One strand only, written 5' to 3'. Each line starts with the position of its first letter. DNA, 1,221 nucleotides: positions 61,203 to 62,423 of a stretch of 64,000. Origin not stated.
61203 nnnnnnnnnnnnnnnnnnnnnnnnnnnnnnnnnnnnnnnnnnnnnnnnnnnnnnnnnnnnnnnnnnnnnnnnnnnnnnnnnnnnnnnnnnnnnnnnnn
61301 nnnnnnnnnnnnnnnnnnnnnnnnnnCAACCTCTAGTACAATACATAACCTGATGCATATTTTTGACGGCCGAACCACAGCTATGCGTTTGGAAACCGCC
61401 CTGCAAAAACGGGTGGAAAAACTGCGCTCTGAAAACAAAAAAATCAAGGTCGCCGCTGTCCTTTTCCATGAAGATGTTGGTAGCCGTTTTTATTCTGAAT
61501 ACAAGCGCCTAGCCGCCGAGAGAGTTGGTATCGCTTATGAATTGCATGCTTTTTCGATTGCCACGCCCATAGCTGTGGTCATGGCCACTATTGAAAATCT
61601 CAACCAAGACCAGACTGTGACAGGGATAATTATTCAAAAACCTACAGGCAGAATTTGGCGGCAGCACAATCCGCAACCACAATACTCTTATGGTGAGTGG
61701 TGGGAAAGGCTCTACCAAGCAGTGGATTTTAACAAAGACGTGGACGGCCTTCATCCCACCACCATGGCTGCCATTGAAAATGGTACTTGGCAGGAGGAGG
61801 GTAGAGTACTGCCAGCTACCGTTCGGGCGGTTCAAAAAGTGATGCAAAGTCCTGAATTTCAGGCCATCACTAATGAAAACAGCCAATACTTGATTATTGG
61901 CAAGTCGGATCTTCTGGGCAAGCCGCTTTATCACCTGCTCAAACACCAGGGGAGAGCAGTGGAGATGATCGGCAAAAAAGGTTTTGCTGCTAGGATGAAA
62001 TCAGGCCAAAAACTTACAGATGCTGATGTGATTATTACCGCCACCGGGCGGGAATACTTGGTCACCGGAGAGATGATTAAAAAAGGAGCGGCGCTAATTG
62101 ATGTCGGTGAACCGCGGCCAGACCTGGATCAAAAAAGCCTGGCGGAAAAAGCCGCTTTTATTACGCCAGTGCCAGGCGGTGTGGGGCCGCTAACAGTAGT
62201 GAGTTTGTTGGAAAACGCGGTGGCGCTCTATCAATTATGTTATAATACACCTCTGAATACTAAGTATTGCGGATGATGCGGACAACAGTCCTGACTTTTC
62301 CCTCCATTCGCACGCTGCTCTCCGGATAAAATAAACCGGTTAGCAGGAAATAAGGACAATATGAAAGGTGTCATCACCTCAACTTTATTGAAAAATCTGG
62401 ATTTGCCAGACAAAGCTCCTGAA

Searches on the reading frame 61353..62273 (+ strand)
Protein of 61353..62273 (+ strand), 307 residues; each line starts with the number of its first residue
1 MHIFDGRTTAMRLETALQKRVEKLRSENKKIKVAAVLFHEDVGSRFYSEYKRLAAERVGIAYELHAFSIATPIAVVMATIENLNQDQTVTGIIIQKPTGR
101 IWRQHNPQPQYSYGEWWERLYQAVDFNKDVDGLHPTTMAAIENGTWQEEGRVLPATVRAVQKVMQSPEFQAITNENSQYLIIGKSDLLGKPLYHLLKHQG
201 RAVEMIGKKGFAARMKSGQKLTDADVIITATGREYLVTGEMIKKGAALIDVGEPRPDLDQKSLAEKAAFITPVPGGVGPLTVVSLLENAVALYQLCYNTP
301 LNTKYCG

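Call 86: search_protein_families(library=pfam, proteins=[window:61353-62273:+], max_evalue=0.0001)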
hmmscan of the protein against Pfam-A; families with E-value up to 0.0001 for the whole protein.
window:61353-62273:+ (307 aa): 2 families
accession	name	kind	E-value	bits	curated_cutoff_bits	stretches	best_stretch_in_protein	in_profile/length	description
PF02882.25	THF_DHG_CYH_C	-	2.2e-29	102.3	27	1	148-293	11-156/160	Tetrahydrofolate dehydrogenase/cyclohydrolase, NAD(P)-binding domain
PF00763.28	THF_DHG_CYH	-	1e-17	64.9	32.8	1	5-131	2-115/115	Tetrahydrofolate dehydrogenase/cyclohydrolase, catalytic domain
